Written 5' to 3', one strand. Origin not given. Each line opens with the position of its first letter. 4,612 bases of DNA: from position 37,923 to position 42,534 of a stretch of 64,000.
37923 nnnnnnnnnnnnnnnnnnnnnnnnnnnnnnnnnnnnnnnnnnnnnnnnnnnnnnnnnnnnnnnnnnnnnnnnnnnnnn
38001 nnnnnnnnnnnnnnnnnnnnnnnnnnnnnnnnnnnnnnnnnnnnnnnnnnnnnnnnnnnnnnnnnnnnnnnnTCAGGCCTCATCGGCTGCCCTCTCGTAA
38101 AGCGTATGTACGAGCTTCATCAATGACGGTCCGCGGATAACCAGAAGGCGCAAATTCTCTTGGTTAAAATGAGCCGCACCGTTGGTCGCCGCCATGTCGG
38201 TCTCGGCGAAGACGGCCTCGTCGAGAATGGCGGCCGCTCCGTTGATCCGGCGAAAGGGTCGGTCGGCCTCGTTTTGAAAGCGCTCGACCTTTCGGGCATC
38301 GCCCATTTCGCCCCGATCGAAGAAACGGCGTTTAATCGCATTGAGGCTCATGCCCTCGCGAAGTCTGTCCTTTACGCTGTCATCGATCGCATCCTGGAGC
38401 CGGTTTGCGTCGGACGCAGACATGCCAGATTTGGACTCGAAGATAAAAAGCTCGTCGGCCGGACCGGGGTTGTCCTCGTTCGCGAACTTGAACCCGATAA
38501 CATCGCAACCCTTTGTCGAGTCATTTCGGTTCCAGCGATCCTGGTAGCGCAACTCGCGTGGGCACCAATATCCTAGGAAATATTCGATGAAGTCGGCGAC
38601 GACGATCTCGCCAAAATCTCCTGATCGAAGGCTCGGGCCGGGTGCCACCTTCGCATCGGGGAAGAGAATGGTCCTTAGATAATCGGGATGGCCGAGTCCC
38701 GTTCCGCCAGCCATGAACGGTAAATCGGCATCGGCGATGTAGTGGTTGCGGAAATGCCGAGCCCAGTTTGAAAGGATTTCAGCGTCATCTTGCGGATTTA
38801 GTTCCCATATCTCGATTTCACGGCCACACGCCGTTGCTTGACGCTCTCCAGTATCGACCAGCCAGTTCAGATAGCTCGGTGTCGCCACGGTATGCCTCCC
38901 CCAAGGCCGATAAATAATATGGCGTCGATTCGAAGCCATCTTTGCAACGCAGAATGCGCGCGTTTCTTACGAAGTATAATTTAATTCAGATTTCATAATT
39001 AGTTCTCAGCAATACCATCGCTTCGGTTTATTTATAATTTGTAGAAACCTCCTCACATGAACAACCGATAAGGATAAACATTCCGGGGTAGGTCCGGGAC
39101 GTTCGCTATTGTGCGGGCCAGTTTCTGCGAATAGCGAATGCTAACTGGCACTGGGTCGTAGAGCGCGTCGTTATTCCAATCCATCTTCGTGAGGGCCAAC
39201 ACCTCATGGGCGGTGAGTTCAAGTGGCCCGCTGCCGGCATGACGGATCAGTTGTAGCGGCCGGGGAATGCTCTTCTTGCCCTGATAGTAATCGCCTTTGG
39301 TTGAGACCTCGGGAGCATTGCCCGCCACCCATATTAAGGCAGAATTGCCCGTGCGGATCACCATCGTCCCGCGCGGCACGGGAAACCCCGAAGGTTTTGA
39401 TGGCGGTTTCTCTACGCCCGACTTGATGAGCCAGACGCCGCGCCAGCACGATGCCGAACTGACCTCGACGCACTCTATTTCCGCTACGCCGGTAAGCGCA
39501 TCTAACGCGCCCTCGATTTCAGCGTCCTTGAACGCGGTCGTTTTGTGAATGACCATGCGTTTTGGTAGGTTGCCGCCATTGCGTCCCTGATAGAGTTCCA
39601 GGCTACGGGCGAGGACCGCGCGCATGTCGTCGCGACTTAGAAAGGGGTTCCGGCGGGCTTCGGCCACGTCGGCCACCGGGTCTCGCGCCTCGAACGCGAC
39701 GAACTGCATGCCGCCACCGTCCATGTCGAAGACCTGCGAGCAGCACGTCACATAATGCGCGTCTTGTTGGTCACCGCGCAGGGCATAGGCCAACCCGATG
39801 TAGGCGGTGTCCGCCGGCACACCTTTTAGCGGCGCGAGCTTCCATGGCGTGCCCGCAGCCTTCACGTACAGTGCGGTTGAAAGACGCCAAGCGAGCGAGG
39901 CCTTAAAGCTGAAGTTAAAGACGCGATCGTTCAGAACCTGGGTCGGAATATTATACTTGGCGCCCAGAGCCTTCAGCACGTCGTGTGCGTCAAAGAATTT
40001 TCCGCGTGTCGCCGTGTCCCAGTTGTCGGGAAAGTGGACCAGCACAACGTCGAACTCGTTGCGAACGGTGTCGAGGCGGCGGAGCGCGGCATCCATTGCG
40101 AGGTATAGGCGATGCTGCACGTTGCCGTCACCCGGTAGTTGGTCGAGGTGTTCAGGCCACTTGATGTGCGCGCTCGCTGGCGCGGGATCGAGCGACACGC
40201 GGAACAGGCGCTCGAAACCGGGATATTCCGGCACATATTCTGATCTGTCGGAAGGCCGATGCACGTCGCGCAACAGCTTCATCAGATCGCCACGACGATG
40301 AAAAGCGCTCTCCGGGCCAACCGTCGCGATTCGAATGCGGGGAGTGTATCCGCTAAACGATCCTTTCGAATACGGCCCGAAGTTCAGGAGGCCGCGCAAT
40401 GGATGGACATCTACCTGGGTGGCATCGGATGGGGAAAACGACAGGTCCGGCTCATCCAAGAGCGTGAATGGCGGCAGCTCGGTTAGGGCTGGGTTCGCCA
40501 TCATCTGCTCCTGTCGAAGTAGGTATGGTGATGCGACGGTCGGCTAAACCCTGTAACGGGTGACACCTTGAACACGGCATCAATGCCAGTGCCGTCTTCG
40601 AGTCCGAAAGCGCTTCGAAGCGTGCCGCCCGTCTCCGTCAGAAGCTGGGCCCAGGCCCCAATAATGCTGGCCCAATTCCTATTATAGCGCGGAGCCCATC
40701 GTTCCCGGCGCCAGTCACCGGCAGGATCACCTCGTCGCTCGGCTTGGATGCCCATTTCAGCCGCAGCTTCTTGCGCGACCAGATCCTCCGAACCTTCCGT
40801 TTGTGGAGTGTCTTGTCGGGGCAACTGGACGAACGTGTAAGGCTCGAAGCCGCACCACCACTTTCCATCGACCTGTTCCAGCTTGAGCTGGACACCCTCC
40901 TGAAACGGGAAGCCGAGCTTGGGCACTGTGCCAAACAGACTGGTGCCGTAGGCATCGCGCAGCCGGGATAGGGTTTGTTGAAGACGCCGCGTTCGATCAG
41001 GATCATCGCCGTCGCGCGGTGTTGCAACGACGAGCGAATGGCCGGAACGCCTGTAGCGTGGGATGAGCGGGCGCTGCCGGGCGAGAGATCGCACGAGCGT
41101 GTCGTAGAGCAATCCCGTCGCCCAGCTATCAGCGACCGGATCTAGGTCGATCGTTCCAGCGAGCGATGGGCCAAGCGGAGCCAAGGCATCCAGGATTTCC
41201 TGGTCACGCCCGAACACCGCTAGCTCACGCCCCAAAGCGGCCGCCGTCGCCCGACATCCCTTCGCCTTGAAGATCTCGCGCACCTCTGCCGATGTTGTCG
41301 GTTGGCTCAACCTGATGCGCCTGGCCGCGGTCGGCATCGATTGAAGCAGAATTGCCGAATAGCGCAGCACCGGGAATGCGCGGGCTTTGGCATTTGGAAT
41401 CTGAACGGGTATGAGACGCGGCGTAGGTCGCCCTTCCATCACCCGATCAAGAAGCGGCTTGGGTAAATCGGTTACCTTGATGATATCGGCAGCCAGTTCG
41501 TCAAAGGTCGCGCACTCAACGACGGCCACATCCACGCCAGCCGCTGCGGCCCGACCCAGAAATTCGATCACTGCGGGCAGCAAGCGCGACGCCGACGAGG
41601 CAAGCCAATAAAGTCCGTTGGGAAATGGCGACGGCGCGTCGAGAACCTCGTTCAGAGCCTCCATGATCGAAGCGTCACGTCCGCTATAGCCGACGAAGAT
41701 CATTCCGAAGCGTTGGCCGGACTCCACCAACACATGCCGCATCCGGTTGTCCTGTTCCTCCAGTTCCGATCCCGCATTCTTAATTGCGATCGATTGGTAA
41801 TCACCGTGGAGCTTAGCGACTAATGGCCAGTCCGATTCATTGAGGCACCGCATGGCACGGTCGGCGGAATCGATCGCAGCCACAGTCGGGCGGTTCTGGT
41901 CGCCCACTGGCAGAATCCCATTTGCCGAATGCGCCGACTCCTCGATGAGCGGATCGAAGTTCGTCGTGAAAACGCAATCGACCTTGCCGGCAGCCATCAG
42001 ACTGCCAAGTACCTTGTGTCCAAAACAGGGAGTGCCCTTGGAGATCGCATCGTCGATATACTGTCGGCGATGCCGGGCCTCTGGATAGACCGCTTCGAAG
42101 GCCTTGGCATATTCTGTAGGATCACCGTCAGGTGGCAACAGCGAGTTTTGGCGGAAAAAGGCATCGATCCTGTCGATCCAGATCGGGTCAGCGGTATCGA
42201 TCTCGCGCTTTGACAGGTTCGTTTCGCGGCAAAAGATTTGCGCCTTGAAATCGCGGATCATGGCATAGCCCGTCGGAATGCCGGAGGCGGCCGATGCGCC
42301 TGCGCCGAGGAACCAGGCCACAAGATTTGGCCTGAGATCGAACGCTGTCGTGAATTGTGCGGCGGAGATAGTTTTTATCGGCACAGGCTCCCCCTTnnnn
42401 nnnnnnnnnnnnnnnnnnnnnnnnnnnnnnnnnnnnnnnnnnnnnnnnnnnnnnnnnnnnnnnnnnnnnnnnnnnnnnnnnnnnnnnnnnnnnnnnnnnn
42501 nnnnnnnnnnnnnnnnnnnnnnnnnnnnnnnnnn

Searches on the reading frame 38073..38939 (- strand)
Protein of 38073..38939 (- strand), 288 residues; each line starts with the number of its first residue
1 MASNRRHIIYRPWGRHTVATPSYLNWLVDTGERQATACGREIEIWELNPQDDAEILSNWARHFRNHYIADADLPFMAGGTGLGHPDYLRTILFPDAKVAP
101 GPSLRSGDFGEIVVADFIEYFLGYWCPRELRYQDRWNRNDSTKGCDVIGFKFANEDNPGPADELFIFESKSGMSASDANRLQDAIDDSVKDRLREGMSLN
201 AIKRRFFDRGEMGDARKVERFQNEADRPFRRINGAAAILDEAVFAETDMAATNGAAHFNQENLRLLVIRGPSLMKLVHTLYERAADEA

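Call 103: search_solved_structures(query=window:38073-38939:-, max_evalue=0.01)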
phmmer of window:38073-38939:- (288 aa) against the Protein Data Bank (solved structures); distinct sequences matched with E-value up to 0.01: 2.
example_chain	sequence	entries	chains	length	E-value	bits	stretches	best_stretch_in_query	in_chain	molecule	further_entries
8vxy_A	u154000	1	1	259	0.0053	19.1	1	96-177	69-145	HamA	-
8vx9_A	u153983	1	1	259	0.0056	19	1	96-176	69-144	HamA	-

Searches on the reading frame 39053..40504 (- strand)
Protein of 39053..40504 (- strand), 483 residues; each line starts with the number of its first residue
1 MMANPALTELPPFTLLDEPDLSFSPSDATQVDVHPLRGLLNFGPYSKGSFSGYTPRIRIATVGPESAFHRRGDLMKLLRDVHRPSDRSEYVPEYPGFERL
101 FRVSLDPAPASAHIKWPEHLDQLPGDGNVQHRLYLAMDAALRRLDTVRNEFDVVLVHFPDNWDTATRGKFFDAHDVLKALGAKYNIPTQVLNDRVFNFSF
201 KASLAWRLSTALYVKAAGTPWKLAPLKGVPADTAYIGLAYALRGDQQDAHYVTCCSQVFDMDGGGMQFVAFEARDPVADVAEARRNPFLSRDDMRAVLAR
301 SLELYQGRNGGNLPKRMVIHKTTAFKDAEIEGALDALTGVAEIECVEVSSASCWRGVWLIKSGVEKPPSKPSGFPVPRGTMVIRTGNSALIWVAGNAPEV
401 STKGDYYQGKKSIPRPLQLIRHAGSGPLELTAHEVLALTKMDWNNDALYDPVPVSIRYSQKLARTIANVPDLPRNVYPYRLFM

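Call 101: search_solved_structures(query=window:39053-40504:-, max_evalue=0.001)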
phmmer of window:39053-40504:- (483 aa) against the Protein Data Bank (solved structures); distinct sequences matched with E-value up to 0.001: 13.
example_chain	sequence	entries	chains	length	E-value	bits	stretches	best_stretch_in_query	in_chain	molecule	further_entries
8in8_C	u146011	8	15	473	5.2e-92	312.1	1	7-483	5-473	Piwi domain protein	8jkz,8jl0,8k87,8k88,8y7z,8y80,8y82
9om4_B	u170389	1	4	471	1.1e-25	93.4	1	15-472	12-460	Prokaryotic argonaute MID-PIWI family protein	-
9qbl_B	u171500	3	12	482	2.5e-24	88.9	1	185-469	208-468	Protein argonaute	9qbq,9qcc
9jsb_A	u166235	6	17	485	5.7e-24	87.7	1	182-467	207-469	Ago | pAgo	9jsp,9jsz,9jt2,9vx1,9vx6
9qbp_B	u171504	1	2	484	9.4e-24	87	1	185-468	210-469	Protein argonaute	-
8qlo_B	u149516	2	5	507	9.4e-23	83.7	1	173-468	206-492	Short prokaryotic Argonaute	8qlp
8ifk_B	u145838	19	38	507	5.1e-22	81.3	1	172-467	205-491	Piwi domain-containing protein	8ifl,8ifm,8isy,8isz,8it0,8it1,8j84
8j8h_A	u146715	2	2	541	6.1e-22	81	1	172-467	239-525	Piwi domain-containing protein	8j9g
8fex_B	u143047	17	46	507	5.3e-20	74.6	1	197-472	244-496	short pAgo | Piwi domain-containing protein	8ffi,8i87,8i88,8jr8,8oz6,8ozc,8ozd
8j7s_A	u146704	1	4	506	6e-20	74.4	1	197-472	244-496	Piwi domain-containing protein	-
6d95_A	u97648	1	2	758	2.2e-05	26.4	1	34-473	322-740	Uncharacterized protein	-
5awh_A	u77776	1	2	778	2.4e-05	26.3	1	34-473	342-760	Uncharacterized protein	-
6d8a_A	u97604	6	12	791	2.5e-05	26.2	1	34-473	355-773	Uncharacterized protein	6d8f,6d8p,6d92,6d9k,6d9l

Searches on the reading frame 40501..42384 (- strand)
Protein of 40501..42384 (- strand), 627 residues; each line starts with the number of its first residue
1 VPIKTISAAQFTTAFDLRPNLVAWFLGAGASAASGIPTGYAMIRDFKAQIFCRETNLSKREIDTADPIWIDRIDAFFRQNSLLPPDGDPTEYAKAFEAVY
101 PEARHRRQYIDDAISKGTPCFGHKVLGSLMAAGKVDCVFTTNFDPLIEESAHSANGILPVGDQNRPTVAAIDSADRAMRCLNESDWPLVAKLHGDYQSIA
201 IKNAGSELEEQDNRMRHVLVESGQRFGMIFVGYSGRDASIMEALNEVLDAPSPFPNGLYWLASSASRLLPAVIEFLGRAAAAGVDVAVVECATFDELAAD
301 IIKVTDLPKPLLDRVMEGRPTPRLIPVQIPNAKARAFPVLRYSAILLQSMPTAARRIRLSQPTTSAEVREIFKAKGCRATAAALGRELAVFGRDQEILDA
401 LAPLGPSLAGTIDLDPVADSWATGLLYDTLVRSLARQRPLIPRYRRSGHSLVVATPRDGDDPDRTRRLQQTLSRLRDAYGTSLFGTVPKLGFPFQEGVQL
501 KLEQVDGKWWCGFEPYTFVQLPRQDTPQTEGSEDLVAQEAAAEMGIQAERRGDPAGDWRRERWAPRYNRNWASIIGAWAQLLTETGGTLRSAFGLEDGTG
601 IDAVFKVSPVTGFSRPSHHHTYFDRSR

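Call 102: search_solved_structures(query=window:40501-42384:-, max_evalue=0.001)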
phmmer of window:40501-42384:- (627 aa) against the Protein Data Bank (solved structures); distinct sequences matched with E-value up to 0.001: 3.
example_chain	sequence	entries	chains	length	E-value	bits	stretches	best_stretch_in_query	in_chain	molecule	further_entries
8in8_B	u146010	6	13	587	1.6e-57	198.4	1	22-520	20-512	Sir2 superfamily protein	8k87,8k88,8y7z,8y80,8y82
8jl0_A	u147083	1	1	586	1.6e-57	198.4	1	22-520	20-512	Sir2 superfamily protein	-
8jkz_A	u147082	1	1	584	1.6e-57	198.4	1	22-520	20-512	Sir2 superfamily protein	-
